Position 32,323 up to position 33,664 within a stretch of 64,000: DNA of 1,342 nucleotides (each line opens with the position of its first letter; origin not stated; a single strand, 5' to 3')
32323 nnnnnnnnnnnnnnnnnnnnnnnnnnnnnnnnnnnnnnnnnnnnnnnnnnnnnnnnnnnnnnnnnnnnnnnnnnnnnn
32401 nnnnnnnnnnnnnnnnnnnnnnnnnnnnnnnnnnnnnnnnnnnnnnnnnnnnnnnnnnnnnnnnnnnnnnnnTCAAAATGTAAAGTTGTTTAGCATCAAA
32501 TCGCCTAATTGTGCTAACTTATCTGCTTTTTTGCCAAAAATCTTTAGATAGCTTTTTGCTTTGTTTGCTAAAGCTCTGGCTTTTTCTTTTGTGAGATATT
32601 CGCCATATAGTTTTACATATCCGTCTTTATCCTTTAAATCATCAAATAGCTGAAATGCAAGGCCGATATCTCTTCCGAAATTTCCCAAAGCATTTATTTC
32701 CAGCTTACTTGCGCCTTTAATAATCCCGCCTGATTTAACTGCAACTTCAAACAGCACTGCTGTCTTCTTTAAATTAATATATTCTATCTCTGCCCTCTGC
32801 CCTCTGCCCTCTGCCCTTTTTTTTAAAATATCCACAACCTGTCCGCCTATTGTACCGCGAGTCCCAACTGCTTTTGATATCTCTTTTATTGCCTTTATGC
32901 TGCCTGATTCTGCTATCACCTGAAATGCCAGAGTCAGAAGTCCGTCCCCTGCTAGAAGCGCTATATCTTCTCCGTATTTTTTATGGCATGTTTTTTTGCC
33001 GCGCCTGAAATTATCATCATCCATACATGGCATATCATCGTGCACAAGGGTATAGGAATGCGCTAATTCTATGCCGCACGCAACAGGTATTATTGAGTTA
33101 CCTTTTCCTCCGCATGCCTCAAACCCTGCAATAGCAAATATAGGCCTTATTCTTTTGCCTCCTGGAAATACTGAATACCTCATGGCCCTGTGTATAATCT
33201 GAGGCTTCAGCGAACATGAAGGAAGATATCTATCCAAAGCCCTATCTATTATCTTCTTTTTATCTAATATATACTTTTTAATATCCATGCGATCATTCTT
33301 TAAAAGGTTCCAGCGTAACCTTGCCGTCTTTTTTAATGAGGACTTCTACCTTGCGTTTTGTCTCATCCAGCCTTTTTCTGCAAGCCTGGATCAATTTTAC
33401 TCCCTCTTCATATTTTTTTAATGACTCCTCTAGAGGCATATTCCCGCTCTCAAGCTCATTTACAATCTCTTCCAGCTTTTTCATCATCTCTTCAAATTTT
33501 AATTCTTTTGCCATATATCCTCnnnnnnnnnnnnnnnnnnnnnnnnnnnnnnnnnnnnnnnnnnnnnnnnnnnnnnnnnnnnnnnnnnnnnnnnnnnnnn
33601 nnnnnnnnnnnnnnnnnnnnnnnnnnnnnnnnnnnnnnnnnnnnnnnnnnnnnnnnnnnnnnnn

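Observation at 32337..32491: Expanded composite copy of the palindromic element between dxs and ispA: 35-bp inverted arms around an 85-bp GC-rich triple-hairpin core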

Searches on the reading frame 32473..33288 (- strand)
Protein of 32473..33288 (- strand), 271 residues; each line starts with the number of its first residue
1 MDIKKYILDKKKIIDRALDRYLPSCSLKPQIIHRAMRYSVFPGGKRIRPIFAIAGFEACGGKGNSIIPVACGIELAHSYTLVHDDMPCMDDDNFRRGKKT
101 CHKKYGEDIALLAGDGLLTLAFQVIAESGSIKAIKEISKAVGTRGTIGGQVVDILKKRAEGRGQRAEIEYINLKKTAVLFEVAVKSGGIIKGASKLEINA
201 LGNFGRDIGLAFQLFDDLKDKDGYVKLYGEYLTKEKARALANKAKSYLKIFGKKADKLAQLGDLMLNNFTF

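Call 13: search_protein_families(library=ncbifam, proteins=[window:32473-33288:-])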
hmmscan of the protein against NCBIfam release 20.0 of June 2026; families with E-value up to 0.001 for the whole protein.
window:32473-33288:- (271 aa): 16 families
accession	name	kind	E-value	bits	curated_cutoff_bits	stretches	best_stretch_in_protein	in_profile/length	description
NF045485.1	FPPsyn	subfamily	4.2e-72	242.7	275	1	10-221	4-220/288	farnesyl diphosphate synthase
NF045685.1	GGPPSynCrtE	equivalog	7.1e-67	225.5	460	1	2-255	2-278/293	geranylgeranyl diphosphate synthase CrtE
NF041169.1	f2_encap_cargo4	exception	5.4e-46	157.4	450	1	42-220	48-224/334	family 2 encapsulin nanocompartment cargo protein polyprenyl transferase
NF040698.1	IdsA_Meth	equivalog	5.7e-43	147.4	468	1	1-220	1-221/328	short chain isoprenyl diphosphate synthase IdsA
NF007877.0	PRK10581.1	equivalog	1.6e-40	139.2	321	1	1-221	1-228/299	(2E,6E)-farnesyl diphosphate synthase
NF041003.1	GGPP_syn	equivalog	1.6e-36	126.1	500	1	5-218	4-216/326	geranylgeranyl diphosphate synthase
NF008140.0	PRK10888.1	equivalog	8.4e-34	117.3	412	1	30-225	30-220/323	octaprenyl diphosphate synthase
NF040789.2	gerfarn_diphsyn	equivalog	1.2e-29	103.6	560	1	3-222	7-240/345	geranylfarnesyl diphosphate synthase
NF045549.1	GGPPsyn_IdsB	equivalog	1.9e-28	99.5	475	1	43-219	64-239/346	geranylgeranyl diphosphate synthase IdsB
TIGR02748.1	GerC3_HepT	equivalog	1e-26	93.8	456.55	1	12-221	14-215/319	heptaprenyl diphosphate synthase component II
NF045628.1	HxpDPsynlarge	equivalog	2.7e-23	82.5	500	1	30-221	21-207/311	hexaprenyl-diphosphate synthase large subunit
NF040627.1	GFPS_Meth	equivalog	1.1e-22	80.8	600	1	37-219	33-208/285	geranylfarnesyl diphosphate synthase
NF042417.1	NPPPS_Mycobact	equivalog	7.4e-22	77.8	600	1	30-223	42-230/335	nonaprenyl/(2E,6E)-farnesyl/geranylgeranyl diphosphat synthase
TIGR02749.1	prenyl_cyano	equivalog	4.1e-20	72.1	383.2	1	43-223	43-221/322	solanesyl diphosphate synthase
NF042416.1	GFPPS_Mycobact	equivalog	1.6e-16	60.2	600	1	39-218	37-236/350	bifunctional (2E,6E)-farnesyl/geranyl diphosphate synthase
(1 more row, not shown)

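Call 14: find_encoding_contigs(protein=window:32473-33288:-, flank=10000, max_places=10)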
Protein window:32473-33288:- (271 aa): 5 contigs read that carry it; 2 places shown.
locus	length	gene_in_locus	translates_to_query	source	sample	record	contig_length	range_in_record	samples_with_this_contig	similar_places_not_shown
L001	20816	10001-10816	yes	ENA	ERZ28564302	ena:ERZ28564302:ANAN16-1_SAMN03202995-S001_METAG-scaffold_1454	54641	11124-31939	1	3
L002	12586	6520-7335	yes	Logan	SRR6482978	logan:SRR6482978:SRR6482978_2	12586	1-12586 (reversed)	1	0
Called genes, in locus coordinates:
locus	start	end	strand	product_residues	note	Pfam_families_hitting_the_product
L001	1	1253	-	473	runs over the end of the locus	PF13623:SurA_N_2, PF13624:SurA_N_3, PF00639:Rotamase (faint), PF13145:Rotamase_2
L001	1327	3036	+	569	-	PF00633:HHH (faint), PF14716:HHH_8, PF11798:IMS_HHH (faint), PF14520:HHH_5, PF14791:DNA_pol_B_thumb, PF02811:PHP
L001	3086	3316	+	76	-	-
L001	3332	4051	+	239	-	PF02683:DsbD_TM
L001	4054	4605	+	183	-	PF00255:GSHPx (faint), PF00578:AhpC-TSA, PF08534:Redoxin, PF00085:Thioredoxin, PF13098:Thioredoxin_2, PF13905:Thioredoxin_8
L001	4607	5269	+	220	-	PF12225:DUF5981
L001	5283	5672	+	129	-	PF01592:NifU_N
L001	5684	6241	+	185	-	PF01812:5-FTHF_cyc-lig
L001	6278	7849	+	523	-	PF12072:RNase_Y_N, PF00013:KH_1 (weak), PF01966:HD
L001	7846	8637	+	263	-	PF00149:Metallophos, PF13277:YmdB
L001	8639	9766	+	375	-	PF13742:tRNA_anti_2, PF01336:tRNA_anti-codon, PF02601:Exonuc_VII_L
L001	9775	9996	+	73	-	PF02609:Exonuc_VII_S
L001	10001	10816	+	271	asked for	PF00348:polyprenyl_synt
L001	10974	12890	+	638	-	PF13292:DXP_synthase_N, PF02779:Transket_pyr, PF02780:Transketolase_C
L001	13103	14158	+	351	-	PF01855:POR_N, PF02780:Transketolase_C (weak), PF17147:PFOR_II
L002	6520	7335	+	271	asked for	PF00348:polyprenyl_synt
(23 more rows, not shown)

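Call 21: find_homologous_proteins(query=window:32473-33288:-, max_evalue=1e-20)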
Query window:32473-33288:- (271 aa): 7415 proteins with E <= 1e-20 among 8000 candidates; the best 120 are listed.
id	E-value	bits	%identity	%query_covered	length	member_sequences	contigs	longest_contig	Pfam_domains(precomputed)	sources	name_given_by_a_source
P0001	5.7e-173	592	100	100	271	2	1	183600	PF00348.23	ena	-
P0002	9.7e-152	522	88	99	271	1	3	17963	PF00348.23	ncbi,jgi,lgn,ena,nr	ncbi:MAG: hypothetical protein AUJ70_03680 [Candidatus Omnitrophica bacterium CG1_02_40_15]|nr:MAG: 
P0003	2.0e-149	514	87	99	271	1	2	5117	PF00348.23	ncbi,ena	ncbi:MAG: polyprenyl synthetase family protein [Candidatus Omnitrophota bacterium]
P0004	5.8e-147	506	85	99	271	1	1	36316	PF00348.23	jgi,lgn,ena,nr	nr:polyprenyl synthetase family protein [Candidatus Omnitrophota bacterium]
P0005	1.5e-146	505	85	99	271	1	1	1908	PF00348.23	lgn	-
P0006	1.9e-145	501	87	98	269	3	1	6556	PF00348.23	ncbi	-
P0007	2.2e-145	501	86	98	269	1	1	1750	PF00348.23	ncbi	-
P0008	1.2e-140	486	86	98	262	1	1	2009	PF00348.23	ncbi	-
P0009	4.5e-136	471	79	98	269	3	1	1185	PF00348.23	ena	-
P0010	1.1e-133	463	76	100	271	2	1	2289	PF00348.23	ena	-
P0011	1.9e-133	462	81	98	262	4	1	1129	PF00348.23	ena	-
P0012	8.7e-133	460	79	98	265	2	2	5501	PF00348.23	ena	-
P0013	3.1e-132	458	79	100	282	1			PF00348.23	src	-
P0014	7.4e-132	457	81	97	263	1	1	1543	PF00348.23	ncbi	-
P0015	7.6e-132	457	77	98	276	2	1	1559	PF00348.23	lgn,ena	-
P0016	1.5e-131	456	78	99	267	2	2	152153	PF00348.23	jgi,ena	-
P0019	1.9e-130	452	77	98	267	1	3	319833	PF00348.23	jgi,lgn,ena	-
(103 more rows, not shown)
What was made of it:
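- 32473..33288 (-): ispA-type polyprenyl diphosphate synthase (271 aa), the upstream gene of the spacer. Calls 13 and 21.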

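Call 23: find_encoding_contigs(protein=P0002, flank=10000, max_places=3)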
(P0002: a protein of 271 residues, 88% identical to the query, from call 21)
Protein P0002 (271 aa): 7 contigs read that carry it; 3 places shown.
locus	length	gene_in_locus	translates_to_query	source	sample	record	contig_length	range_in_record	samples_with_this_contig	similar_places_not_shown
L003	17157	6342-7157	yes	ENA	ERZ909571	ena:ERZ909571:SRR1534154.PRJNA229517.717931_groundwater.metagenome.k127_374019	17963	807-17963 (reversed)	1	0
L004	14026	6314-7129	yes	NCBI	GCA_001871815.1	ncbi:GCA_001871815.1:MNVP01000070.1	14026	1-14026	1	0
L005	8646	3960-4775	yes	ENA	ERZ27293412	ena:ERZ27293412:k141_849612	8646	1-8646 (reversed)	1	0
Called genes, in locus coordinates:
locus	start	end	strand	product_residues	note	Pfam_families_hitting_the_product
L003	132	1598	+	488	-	PF01592:NifU_N, PF14528:LAGLIDADG_3 (faint), PF01592:NifU_N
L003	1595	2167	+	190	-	PF01812:5-FTHF_cyc-lig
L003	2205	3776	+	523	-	PF12072:RNase_Y_N, PF00013:KH_1 (weak), PF01966:HD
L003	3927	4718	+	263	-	PF00149:Metallophos, PF13277:YmdB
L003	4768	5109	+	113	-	PF13742:tRNA_anti_2, PF01336:tRNA_anti-codon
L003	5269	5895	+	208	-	PF02601:Exonuc_VII_L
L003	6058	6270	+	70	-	PF02609:Exonuc_VII_S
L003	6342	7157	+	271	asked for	PF00348:polyprenyl_synt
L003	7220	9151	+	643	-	PF13292:DXP_synthase_N, PF02779:Transket_pyr, PF02780:Transketolase_C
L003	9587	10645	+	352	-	PF01855:POR_N, PF02780:Transketolase_C (faint), PF17147:PFOR_II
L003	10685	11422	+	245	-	PF02775:TPP_enzyme_C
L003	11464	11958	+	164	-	PF01558:POR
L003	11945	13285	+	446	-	PF00749:tRNA-synt_1c, PF19269:Anticodon_2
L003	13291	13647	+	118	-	PF07238:PilZ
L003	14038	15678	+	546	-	PF01609:DDE_Tnp_1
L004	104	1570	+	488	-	PF01592:NifU_N, PF14528:LAGLIDADG_3 (faint), PF01592:NifU_N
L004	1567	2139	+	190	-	PF01812:5-FTHF_cyc-lig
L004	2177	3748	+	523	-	PF12072:RNase_Y_N, PF00013:KH_1 (weak), PF01966:HD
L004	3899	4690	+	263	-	PF00149:Metallophos, PF13277:YmdB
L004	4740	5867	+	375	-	PF13742:tRNA_anti_2, PF01336:tRNA_anti-codon, PF02601:Exonuc_VII_L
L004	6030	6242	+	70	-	PF02609:Exonuc_VII_S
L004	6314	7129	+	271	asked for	PF00348:polyprenyl_synt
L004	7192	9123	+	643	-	PF13292:DXP_synthase_N, PF02779:Transket_pyr, PF02780:Transketolase_C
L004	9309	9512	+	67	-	PF12837:Fer4_6 (faint), PF13237:Fer4_10 (weak), PF13459:Fer4_15 (faint), PF14697:Fer4_21, PF12838:Fer4_7, PF12797:Fer4_2 (weak), PF00037:Fer4 (weak)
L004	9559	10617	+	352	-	PF01855:POR_N, PF02780:Transketolase_C (faint), PF17147:PFOR_II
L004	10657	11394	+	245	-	PF02775:TPP_enzyme_C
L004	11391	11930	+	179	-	PF01558:POR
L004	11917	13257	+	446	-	PF00749:tRNA-synt_1c, PF19269:Anticodon_2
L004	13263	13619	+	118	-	PF07238:PilZ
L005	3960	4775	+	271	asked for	PF00348:polyprenyl_synt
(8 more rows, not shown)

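Call 24: find_encoding_contigs(protein=P0004, flank=10000, max_places=3)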
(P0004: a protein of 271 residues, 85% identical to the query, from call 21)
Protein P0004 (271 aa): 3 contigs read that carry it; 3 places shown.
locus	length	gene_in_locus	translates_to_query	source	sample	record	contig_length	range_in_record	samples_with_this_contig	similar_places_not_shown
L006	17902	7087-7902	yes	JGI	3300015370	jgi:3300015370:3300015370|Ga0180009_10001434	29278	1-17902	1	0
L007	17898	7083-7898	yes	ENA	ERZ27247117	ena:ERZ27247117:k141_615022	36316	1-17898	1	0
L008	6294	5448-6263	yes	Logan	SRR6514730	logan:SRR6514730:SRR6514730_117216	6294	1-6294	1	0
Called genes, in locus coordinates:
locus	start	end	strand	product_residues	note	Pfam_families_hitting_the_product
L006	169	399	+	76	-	-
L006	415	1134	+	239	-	PF02683:DsbD_TM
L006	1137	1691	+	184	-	PF00578:AhpC-TSA, PF08534:Redoxin, PF00085:Thioredoxin, PF00255:GSHPx (weak), PF13098:Thioredoxin_2 (weak), PF13905:Thioredoxin_8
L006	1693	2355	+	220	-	PF12225:DUF5981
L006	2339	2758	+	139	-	PF01592:NifU_N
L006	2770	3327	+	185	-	PF01812:5-FTHF_cyc-lig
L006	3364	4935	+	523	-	PF12072:RNase_Y_N, PF00013:KH_1 (weak), PF01966:HD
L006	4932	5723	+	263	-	PF00149:Metallophos, PF13277:YmdB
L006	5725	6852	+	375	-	PF13742:tRNA_anti_2, PF01336:tRNA_anti-codon, PF02601:Exonuc_VII_L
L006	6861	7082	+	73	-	PF02609:Exonuc_VII_S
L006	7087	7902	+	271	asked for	PF00348:polyprenyl_synt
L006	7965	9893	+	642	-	PF13292:DXP_synthase_N, PF02779:Transket_pyr, PF02780:Transketolase_C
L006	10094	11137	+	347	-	PF01855:POR_N, PF02780:Transketolase_C (weak), PF17147:PFOR_II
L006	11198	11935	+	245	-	PF02775:TPP_enzyme_C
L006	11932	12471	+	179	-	PF01558:POR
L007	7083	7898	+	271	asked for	PF00348:polyprenyl_synt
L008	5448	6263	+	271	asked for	PF00348:polyprenyl_synt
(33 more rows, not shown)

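Call 25: find_encoding_contigs(protein=P0001, flank=10000, max_places=3)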
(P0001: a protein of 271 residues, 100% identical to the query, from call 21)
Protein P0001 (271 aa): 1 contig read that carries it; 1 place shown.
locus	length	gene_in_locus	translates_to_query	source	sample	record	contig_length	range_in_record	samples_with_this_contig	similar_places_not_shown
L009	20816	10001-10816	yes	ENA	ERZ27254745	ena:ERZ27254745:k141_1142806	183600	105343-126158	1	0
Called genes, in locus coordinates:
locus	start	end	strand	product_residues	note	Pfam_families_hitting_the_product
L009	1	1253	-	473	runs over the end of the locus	PF13623:SurA_N_2, PF13624:SurA_N_3, PF00639:Rotamase (faint), PF13145:Rotamase_2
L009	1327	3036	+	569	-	PF00633:HHH (faint), PF14716:HHH_8, PF11798:IMS_HHH (faint), PF14520:HHH_5, PF14791:DNA_pol_B_thumb, PF02811:PHP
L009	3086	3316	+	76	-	-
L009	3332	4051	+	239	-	PF02683:DsbD_TM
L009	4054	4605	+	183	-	PF00255:GSHPx (faint), PF00578:AhpC-TSA, PF08534:Redoxin, PF00085:Thioredoxin, PF13098:Thioredoxin_2, PF13905:Thioredoxin_8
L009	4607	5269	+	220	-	PF12225:DUF5981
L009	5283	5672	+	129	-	PF01592:NifU_N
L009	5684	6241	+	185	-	PF01812:5-FTHF_cyc-lig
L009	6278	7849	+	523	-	PF12072:RNase_Y_N, PF00013:KH_1 (weak), PF01966:HD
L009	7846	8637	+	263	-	PF00149:Metallophos, PF13277:YmdB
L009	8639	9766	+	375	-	PF13742:tRNA_anti_2, PF01336:tRNA_anti-codon, PF02601:Exonuc_VII_L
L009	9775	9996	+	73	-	PF02609:Exonuc_VII_S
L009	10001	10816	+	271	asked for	PF00348:polyprenyl_synt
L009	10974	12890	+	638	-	PF13292:DXP_synthase_N, PF02779:Transket_pyr, PF02780:Transketolase_C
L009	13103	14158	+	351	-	PF01855:POR_N, PF02780:Transketolase_C (weak), PF17147:PFOR_II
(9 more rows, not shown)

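Call 48: find_encoding_contigs(protein=P0016, flank=3000, max_places=2)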
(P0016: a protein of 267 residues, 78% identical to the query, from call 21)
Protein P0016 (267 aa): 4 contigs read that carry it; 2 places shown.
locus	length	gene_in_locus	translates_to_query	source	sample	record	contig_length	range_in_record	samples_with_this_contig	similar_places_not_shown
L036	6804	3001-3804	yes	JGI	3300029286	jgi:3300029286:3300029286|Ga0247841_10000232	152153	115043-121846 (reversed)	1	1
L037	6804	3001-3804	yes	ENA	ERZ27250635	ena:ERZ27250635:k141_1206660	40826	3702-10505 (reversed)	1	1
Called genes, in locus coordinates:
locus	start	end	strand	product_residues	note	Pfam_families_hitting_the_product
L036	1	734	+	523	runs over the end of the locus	PF12072:RNase_Y_N, PF00013:KH_1 (weak), PF01966:HD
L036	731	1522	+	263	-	PF00149:Metallophos, PF13277:YmdB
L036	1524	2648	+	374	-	PF13742:tRNA_anti_2, PF01336:tRNA_anti-codon, PF02601:Exonuc_VII_L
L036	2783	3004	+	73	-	PF02609:Exonuc_VII_S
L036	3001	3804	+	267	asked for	PF00348:polyprenyl_synt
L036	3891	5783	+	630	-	PF13292:DXP_synthase_N, PF02775:TPP_enzyme_C (faint), PF02779:Transket_pyr, PF02780:Transketolase_C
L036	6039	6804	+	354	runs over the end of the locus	PF01855:POR_N, PF02780:Transketolase_C, PF17147:PFOR_II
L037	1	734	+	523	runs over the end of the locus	PF12072:RNase_Y_N, PF00013:KH_1 (weak), PF01966:HD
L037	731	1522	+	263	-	PF00149:Metallophos, PF13277:YmdB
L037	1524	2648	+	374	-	PF13742:tRNA_anti_2, PF01336:tRNA_anti-codon, PF02601:Exonuc_VII_L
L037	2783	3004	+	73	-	PF02609:Exonuc_VII_S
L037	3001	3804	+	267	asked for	PF00348:polyprenyl_synt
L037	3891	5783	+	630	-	PF13292:DXP_synthase_N, PF02775:TPP_enzyme_C (faint), PF02779:Transket_pyr, PF02780:Transketolase_C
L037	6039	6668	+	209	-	PF01855:POR_N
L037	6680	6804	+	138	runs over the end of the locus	PF02780:Transketolase_C, PF17147:PFOR_II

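Call 49: find_encoding_contigs(protein=P0019, flank=3000, max_places=2)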
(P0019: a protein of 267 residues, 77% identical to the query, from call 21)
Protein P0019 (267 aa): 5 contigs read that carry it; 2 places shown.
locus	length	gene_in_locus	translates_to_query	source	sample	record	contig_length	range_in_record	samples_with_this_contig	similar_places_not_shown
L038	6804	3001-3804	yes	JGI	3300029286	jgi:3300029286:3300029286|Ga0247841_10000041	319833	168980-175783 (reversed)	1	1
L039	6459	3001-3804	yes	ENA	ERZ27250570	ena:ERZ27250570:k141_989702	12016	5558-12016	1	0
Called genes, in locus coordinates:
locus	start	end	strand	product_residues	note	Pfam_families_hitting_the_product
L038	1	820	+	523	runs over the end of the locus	PF12072:RNase_Y_N, PF00013:KH_1 (weak), PF01966:HD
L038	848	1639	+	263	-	PF00149:Metallophos, PF13277:YmdB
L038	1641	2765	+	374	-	PF13742:tRNA_anti_2, PF01336:tRNA_anti-codon, PF02601:Exonuc_VII_L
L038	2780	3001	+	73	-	-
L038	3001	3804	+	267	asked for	PF00348:polyprenyl_synt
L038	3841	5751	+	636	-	PF13292:DXP_synthase_N, PF02779:Transket_pyr, PF02780:Transketolase_C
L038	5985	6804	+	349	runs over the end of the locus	PF01855:POR_N, PF02780:Transketolase_C, PF17147:PFOR_II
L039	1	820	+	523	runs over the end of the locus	PF12072:RNase_Y_N, PF00013:KH_1 (weak), PF01966:HD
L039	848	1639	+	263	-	PF00149:Metallophos, PF13277:YmdB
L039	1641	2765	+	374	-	PF13742:tRNA_anti_2, PF01336:tRNA_anti-codon, PF02601:Exonuc_VII_L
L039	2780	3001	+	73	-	-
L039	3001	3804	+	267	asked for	PF00348:polyprenyl_synt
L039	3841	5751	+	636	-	PF13292:DXP_synthase_N, PF02779:Transket_pyr, PF02780:Transketolase_C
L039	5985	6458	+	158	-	?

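Call 50: find_encoding_contigs(protein=P0006, flank=3000, max_places=2)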
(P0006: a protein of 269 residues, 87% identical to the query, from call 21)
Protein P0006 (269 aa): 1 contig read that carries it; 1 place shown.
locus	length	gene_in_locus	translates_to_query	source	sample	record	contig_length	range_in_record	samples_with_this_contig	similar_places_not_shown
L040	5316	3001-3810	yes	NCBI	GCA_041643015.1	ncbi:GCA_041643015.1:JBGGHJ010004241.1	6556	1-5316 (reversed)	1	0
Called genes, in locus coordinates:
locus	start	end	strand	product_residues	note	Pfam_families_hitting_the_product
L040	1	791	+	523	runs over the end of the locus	PF12072:RNase_Y_N, PF00013:KH_1 (weak), PF01966:HD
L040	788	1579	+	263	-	PF00149:Metallophos, PF13277:YmdB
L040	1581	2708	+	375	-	PF13742:tRNA_anti_2, PF01336:tRNA_anti-codon, PF02601:Exonuc_VII_L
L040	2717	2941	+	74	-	PF02609:Exonuc_VII_S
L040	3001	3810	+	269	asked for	PF00348:polyprenyl_synt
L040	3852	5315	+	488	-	?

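Call 51: find_encoding_contigs(protein=P0003, flank=3000, max_places=2)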
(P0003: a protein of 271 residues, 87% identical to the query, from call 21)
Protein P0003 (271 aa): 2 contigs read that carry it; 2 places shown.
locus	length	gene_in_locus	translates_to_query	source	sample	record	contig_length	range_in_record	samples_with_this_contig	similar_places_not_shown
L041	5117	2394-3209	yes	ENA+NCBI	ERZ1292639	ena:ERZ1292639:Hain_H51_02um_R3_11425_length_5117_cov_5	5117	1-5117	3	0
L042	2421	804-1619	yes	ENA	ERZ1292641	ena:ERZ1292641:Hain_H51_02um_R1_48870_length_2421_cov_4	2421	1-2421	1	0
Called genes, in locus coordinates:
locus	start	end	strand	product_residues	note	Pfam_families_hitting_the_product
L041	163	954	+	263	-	PF00149:Metallophos, PF13277:YmdB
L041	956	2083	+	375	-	PF13742:tRNA_anti_2, PF01336:tRNA_anti-codon, PF02601:Exonuc_VII_L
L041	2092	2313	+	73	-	PF02609:Exonuc_VII_S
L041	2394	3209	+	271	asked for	PF00348:polyprenyl_synt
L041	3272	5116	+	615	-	PF13292:DXP_synthase_N, PF02779:Transket_pyr, PF02780:Transketolase_C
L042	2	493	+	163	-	?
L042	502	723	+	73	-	PF02609:Exonuc_VII_S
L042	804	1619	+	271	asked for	PF00348:polyprenyl_synt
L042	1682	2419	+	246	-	?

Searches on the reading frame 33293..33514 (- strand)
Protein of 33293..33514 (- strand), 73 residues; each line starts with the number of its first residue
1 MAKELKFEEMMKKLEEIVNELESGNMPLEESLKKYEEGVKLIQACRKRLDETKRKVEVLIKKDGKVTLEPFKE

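Call 13: search_protein_families(library=ncbifam, proteins=[window:33293-33514:-])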
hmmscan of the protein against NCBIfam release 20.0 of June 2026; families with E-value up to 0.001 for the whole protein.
window:33293-33514:- (73 aa): 13 families
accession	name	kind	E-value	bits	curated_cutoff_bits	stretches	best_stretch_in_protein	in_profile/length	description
TIGR01280.1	xseB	equivalog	7.1e-24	83.6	35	1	6-61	1-56/57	exodeoxyribonuclease VII small subunit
NF010669.0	PRK14066.1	equivalog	6.4e-23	80.8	113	1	1-72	1-72/76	exodeoxyribonuclease VII small subunit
NF002140.0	PRK00977.1-4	equivalog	1.7e-22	79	71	1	3-72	8-77/81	exodeoxyribonuclease VII small subunit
NF002137.0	PRK00977.1-1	equivalog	7.8e-20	70.6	94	1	4-72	8-76/80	exodeoxyribonuclease VII small subunit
NF002139.0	PRK00977.1-3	equivalog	2.4e-17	62.8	68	1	3-63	11-71/84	exodeoxyribonuclease VII small subunit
NF010666.0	PRK14063.1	equivalog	3.3e-17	62.4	111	1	2-71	4-71/78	exodeoxyribonuclease VII small subunit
NF002141.0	PRK00977.1-5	equivalog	2.4e-16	59.4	92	1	6-59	22-75/93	exodeoxyribonuclease VII small subunit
NF002138.0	PRK00977.1-2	equivalog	2.6e-16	59.1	77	1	1-65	2-66/77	exodeoxyribonuclease VII small subunit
NF010670.0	PRK14067.1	equivalog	2.3e-15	56.1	107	1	4-60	7-63/81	exodeoxyribonuclease VII small subunit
NF010673.0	PRK14070.1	equivalog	1.8e-14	53.5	119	1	6-60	2-57/75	exodeoxyribonuclease VII small subunit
NF010671.0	PRK14068.1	equivalog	4.4e-14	52.3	95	1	5-64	6-65/76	exodeoxyribonuclease VII small subunit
NF010672.0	PRK14069.1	equivalog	1.7e-13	50.6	123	1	5-66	8-69/95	exodeoxyribonuclease VII small subunit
NF010667.0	PRK14064.1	equivalog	2.2e-09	37.5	134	1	3-62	4-63/75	exodeoxyribonuclease VII small subunit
